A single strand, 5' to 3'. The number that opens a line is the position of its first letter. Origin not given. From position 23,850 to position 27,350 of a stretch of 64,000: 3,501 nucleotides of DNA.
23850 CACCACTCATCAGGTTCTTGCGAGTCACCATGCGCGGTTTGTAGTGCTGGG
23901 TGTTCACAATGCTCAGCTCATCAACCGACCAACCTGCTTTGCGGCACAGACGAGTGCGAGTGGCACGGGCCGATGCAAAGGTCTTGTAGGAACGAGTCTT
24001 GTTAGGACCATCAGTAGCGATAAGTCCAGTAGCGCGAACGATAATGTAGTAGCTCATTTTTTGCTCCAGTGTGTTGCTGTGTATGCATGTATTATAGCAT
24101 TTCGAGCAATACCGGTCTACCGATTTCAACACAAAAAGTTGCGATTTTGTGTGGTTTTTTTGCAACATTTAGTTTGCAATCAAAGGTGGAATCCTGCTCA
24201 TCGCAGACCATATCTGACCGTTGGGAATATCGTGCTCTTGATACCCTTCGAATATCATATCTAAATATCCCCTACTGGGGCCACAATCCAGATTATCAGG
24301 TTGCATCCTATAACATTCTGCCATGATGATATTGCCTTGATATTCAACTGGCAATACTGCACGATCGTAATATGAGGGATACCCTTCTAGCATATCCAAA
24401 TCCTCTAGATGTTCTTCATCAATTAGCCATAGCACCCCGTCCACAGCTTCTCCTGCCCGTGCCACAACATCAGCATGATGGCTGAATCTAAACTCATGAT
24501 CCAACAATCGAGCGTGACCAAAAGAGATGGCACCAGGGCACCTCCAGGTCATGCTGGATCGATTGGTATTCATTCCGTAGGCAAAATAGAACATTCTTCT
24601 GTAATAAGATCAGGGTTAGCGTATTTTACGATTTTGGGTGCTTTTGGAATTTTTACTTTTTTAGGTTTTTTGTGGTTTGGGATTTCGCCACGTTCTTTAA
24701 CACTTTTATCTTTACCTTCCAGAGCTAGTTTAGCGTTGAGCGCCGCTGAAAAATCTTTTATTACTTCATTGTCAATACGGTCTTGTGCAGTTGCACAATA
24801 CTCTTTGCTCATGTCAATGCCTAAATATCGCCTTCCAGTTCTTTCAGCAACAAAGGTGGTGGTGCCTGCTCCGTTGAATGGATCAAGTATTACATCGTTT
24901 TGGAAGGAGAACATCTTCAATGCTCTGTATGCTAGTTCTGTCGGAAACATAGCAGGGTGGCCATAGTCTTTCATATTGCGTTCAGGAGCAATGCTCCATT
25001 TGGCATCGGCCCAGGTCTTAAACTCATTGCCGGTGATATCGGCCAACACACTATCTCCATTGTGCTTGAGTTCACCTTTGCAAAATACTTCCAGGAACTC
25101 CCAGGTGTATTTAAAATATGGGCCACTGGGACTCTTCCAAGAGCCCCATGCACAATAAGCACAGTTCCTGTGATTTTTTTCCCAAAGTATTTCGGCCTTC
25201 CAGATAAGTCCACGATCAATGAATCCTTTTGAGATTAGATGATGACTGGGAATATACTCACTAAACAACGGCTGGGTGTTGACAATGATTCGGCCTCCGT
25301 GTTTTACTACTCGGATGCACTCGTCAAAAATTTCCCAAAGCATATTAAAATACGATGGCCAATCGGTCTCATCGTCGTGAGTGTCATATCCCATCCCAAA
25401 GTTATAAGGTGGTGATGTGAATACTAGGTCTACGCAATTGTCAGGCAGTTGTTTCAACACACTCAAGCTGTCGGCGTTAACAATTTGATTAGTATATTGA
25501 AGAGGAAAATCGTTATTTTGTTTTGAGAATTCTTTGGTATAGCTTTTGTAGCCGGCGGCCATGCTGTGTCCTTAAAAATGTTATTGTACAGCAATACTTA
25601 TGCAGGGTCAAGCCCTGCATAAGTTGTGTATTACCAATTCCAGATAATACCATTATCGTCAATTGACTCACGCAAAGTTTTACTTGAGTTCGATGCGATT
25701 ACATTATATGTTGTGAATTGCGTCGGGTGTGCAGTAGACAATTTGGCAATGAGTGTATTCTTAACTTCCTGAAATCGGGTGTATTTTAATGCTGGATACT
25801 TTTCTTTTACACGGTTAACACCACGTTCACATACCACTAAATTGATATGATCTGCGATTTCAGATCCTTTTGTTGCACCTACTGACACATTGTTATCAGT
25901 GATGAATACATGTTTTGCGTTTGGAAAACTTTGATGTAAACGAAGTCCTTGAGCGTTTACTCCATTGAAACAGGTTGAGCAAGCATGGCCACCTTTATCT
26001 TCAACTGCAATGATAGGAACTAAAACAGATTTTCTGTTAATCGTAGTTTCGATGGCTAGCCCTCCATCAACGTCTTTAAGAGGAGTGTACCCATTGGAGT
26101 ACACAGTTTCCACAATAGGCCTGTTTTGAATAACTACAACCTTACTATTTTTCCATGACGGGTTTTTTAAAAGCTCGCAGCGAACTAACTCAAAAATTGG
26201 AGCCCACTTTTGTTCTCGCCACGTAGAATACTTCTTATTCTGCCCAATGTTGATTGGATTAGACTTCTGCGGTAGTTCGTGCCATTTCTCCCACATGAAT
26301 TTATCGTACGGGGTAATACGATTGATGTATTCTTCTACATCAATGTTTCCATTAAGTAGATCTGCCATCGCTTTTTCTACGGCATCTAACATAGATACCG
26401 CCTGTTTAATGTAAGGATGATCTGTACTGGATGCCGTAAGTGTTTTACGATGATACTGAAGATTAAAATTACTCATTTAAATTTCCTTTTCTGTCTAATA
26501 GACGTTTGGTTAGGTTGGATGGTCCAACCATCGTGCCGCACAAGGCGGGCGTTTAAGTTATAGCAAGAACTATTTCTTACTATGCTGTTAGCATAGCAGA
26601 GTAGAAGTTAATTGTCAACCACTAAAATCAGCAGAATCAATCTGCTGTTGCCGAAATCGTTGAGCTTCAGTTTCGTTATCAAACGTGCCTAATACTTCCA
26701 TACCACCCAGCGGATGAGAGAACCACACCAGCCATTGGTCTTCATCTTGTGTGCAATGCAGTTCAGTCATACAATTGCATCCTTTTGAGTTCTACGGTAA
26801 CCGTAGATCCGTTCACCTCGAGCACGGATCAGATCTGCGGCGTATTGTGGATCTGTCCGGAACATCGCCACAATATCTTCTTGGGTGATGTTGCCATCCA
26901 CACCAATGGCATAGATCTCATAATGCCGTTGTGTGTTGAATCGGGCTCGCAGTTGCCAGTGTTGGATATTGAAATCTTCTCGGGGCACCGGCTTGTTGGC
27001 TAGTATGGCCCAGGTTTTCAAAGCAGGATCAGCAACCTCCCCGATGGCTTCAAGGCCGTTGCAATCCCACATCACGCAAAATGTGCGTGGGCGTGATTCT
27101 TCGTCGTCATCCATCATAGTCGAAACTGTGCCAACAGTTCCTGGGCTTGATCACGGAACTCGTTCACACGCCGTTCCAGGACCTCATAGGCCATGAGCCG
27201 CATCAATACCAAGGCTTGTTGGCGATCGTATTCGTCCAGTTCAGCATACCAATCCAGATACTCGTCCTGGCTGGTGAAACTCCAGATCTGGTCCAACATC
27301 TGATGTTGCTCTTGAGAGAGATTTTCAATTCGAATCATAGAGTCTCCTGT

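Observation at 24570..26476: Candidate type II restriction-modification pair: beta-class DNA methyltransferase plus adjacent uncharacterised protein with a PD-(D/E)xK-like core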

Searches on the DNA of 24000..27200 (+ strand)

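Call 5: search_dna_similar(query=window:24000-27200:+, collection=phages, mode=near, max_rows=25)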
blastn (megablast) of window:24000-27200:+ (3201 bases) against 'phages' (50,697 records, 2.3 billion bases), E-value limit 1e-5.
No match.

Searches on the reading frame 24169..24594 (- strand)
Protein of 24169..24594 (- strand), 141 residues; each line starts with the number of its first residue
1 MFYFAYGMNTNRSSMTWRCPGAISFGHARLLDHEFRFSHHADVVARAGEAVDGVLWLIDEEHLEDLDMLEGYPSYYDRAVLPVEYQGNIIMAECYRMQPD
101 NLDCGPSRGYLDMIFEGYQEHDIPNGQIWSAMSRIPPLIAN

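Call 3: search_protein_families(library=pfam, proteins=[window:24169-24594:-], max_evalue=1)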
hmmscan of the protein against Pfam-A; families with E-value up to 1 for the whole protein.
window:24169-24594:- (141 aa): 2 families
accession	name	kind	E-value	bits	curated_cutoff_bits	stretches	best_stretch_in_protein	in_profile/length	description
PF06094.17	GGACT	-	1.7e-12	48.4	22.8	1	3-101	1-106/120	Gamma-glutamyl cyclotransferase, AIG2-like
PF13772.11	AIG2_2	-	4.6e-09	37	27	1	51-126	2-78/83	AIG2-like family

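Call 4: search_protein_families(library=phrogs, proteins=[window:24169-24594:-], max_evalue=0.01)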
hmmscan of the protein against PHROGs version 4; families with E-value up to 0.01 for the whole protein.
window:24169-24594:- (141 aa): 2 families
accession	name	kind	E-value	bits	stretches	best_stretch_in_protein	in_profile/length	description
phrog_2520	-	moron, auxiliary metabolic gene and host takeover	1.8e-20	74.4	1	1-133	11-156/166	gamma-glutamyl cyclotransferase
phrog_27033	-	unknown function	7.1e-14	53.2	1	1-125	1-125/208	-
